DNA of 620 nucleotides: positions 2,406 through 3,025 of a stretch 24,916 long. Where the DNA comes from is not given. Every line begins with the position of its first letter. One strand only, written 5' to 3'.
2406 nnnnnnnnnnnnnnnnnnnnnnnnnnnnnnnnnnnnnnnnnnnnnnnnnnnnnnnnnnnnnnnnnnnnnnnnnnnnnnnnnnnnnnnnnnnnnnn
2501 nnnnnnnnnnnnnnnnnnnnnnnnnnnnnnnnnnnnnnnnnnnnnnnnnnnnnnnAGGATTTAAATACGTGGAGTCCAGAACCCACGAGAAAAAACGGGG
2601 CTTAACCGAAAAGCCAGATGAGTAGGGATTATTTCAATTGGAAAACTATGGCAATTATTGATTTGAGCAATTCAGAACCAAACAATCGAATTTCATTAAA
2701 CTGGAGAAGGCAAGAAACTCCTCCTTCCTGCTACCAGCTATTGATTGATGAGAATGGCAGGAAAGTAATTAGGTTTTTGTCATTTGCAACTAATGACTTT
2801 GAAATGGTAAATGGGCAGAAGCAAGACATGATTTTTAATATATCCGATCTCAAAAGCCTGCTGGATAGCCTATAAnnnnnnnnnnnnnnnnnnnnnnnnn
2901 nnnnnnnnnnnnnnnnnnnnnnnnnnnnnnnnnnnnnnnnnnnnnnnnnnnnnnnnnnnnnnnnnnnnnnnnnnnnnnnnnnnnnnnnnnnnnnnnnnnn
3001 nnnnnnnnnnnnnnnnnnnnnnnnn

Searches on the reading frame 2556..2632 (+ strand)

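Call 84: search_protein_families(library=pfam, proteins=[L083:6683-7690:-, L237:3332-4372:+, L240:414-1379:+], max_evalue=0.00001)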
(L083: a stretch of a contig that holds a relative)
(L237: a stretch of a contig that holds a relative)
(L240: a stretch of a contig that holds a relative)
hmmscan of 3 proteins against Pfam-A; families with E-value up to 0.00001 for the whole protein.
L083:6683-7690:- (336 aa): 3 families
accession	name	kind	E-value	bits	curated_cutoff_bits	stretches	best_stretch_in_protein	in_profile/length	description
PF13407.12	Peripla_BP_4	-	6.9e-16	59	35.1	1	64-262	1-207/258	Periplasmic binding protein domain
PF00356.27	LacI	-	9.5e-15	54.6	27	1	5-50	1-46/46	Bacterial regulatory proteins, lacI family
PF00532.27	Peripla_BP_1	-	5.3e-09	36.4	22.2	1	64-269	4-213/281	Periplasmic binding proteins and sugar binding domain of LacI family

L237:3332-4372:+ (347 aa): 0 families

L240:414-1379:+ (322 aa): 2 families
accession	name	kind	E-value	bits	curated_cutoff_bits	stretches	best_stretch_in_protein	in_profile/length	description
PF18911.6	PKD_4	-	2.7e-28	98.3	27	2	44-101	22-80/85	PKD domain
PF00801.26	PKD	-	7.1e-21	74.4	23.5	2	118-180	3-73/80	PKD domain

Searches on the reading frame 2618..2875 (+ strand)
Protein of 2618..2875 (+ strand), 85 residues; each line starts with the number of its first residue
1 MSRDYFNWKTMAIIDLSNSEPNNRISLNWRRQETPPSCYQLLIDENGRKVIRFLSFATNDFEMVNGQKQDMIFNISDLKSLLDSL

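Call 8: search_protein_families(library=pfam, proteins=[window:2618-2875:+], max_evalue=0.01)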
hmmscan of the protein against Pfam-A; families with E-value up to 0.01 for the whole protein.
window:2618-2875:+ (85 aa): 0 families

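Call 26: search_protein_families(library=pfam, alignment_id=A3, max_evalue=0.001)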
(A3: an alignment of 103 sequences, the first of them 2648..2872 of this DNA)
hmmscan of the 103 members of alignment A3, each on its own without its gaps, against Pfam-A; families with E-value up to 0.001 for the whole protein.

A. member 1, window:2648-2872:+ (75 aa): 0 families

B. families by the number of members that match (of 103 scanned): 49 families (the first 25 are shown)
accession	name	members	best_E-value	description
PF14026.12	SCO4226-like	12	8.8e-30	Nickel responsive protein SCO4226-like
PF05656.20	DUF805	6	6.9e-36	Protein of unknown function (DUF805)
PF00230.25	MIP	5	7.6e-53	Major intrinsic protein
PF05154.21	TM2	5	2.5e-16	TM2 domain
PF22827.1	GldL_N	4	2.2e-12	GldL N-terminal domain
PF13505.12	OMP_b-brl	3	2.2e-16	Outer membrane protein beta-barrel domain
PF08000.17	bPH_1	2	4e-53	Bacterial PH domain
PF13146.11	TRL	2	5.4e-29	TRL-like protein family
PF13568.12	OMP_b-brl_2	2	1.2e-28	Outer membrane protein beta-barrel domain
PF07110.17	EthD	2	2.1e-08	EthD domain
PF14470.12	bPH_3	2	1.7e-07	Bacterial PH domain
PF12594.13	DUF3764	2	0.00026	Protein of unknown function (DUF3764)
PF12103.14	Lipl32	1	2.4e-76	Surface lipoprotein of Spirochaetales order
PF05368.20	NmrA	1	1.7e-51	NmrA-like family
PF01036.24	Bac_rhodopsin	1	5.4e-42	Bacteriorhodopsin-like protein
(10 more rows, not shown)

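Call 50: find_homologous_proteins(query=window:2618-2872:+, max_evalue=0.001)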
Query window:2618-2872:+ (85 aa): 1 proteins with E <= 0.001 among 1 candidates.
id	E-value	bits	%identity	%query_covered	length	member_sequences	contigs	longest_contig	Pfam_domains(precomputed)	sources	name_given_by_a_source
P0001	5.8e-42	158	100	88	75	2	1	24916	-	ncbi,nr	ncbi:MAG: hypothetical protein KKD31_07675 [Bacteroidetes bacterium]|nr:hypothetical protein [Bacter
